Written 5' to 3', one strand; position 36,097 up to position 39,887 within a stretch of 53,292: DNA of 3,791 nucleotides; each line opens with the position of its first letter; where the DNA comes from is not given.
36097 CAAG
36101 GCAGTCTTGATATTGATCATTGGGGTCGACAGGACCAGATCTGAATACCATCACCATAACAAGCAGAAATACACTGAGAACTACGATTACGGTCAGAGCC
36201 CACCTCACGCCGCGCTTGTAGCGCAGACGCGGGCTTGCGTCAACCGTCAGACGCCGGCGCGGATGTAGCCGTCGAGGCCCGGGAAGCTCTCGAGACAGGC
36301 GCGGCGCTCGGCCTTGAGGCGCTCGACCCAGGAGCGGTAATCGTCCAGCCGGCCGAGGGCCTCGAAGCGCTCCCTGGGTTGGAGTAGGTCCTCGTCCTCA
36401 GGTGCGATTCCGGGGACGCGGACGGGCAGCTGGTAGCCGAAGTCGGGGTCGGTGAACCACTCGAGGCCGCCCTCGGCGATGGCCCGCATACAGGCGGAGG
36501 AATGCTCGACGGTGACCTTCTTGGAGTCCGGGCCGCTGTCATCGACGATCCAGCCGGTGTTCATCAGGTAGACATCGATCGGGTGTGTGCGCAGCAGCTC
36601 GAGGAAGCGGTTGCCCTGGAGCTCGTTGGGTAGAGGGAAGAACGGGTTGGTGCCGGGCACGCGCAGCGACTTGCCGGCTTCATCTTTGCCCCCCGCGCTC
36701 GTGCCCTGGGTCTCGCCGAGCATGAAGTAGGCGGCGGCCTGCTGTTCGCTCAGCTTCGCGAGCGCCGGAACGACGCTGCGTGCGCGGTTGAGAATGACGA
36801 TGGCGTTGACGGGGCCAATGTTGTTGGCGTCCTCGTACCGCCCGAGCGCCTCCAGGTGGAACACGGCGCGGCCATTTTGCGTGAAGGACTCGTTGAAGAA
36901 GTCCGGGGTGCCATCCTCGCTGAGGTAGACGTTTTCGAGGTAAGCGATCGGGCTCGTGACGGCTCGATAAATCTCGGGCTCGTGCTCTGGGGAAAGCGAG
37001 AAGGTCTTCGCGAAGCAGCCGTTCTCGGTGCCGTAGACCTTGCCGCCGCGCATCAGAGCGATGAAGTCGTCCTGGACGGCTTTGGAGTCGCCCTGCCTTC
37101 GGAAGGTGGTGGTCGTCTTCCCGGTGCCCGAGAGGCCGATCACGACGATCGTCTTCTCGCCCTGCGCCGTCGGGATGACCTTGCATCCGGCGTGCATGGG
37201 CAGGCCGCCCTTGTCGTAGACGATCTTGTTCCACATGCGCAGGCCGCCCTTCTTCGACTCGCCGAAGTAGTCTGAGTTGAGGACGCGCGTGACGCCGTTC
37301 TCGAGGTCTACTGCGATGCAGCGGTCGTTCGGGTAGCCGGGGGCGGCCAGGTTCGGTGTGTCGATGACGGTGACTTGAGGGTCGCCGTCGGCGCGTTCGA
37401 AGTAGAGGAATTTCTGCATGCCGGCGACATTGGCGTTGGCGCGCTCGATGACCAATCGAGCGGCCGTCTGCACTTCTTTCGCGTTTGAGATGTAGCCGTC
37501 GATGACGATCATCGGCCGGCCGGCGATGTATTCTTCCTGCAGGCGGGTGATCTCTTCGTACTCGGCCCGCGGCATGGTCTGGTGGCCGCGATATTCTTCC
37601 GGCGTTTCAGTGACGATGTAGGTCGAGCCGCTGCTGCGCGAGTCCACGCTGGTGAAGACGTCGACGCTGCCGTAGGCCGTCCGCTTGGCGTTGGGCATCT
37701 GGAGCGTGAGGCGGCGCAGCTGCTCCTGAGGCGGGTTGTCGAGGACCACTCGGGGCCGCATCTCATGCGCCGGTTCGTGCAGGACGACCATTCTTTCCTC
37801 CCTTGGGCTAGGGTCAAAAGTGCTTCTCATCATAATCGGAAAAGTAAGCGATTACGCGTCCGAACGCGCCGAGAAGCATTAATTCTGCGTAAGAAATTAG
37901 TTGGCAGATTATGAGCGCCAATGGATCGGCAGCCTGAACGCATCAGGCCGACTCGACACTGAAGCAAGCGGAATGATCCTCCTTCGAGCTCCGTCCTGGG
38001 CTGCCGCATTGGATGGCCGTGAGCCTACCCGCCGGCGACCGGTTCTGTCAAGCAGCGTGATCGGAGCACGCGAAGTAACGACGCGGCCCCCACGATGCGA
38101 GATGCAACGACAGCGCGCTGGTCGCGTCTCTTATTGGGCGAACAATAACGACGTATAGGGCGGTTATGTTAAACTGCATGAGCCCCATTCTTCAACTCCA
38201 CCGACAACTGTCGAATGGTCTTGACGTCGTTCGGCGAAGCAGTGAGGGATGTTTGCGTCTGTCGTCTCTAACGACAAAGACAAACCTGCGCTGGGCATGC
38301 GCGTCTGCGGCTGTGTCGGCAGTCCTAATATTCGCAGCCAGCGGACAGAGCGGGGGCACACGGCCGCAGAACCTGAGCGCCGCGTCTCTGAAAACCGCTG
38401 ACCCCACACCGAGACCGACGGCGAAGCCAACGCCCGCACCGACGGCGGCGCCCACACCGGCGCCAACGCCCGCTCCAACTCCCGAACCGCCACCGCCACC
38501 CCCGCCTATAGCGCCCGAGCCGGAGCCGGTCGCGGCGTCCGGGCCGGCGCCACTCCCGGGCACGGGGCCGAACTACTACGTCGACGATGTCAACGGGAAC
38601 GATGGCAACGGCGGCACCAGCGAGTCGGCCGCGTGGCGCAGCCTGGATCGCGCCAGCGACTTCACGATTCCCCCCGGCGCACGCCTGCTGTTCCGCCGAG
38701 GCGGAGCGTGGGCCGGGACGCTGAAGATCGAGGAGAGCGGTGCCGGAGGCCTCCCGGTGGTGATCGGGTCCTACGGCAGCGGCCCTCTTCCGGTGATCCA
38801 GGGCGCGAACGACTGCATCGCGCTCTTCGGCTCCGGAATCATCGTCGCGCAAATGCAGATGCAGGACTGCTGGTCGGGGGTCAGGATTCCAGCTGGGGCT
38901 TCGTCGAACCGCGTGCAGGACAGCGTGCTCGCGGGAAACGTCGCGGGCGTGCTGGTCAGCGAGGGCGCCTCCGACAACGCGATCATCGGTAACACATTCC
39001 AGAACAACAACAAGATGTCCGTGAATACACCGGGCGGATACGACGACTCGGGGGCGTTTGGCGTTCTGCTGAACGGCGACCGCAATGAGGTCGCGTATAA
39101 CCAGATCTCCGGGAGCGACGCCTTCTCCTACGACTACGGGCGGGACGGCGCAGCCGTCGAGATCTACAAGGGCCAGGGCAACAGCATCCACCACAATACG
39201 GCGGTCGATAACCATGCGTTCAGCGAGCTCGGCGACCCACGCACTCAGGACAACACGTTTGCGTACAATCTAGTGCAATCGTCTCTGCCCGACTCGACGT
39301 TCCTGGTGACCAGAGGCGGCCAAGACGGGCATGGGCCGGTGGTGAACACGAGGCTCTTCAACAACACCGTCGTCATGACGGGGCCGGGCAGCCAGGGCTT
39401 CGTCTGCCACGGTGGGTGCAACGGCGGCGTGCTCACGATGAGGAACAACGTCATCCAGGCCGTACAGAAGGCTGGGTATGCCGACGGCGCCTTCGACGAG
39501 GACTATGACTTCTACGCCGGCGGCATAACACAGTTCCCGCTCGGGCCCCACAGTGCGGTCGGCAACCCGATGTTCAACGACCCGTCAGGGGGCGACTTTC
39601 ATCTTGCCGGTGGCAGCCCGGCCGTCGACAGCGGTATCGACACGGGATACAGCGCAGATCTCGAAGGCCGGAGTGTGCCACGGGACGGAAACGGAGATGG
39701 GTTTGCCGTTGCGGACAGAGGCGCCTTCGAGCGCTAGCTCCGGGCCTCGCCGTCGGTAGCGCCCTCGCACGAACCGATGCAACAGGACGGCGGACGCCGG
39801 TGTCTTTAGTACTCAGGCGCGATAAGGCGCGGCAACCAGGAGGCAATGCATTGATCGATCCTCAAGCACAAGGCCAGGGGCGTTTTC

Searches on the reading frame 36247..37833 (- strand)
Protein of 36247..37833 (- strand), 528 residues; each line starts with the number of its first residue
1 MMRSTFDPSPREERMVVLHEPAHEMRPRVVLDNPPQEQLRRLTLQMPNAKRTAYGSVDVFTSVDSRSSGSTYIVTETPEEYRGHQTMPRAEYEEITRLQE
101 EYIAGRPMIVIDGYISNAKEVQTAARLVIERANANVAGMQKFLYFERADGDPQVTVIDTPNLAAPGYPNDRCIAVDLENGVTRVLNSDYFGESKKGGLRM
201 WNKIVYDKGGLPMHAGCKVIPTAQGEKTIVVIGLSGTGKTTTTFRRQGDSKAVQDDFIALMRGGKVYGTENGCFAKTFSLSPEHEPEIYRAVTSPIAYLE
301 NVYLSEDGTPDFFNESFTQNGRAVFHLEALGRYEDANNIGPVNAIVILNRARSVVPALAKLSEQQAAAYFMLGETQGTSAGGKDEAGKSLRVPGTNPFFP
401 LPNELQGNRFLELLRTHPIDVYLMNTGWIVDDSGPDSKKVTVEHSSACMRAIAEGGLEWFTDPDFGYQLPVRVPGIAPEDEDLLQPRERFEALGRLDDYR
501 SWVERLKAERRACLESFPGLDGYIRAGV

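Call 18: search_protein_families(library=pfam, proteins=[window:36247-37833:-], max_evalue=0.001)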
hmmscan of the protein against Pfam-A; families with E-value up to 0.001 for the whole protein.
window:36247-37833:- (528 aa): 1 family
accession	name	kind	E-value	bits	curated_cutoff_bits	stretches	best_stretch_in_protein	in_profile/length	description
PF01293.25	PEPCK_ATP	-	5.5e-77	259.9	26.5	1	30-477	3-463/465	Phosphoenolpyruvate carboxykinase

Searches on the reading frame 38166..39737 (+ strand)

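Call 18: search_protein_families(library=pfam, proteins=[window:38166-39737:+], max_evalue=0.001)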
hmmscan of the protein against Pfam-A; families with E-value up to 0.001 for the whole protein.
window:38166-39737:+ (523 aa): 2 families
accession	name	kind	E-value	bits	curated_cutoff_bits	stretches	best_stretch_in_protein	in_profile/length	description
PF13229.12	Beta_helix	-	4.4e-06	26.9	25.9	0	217-287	72-143/158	Right handed beta helix region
PF05048.19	NosD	-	1.9e-05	24.7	23.6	1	234-288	126-180/212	Periplasmic copper-binding protein (NosD)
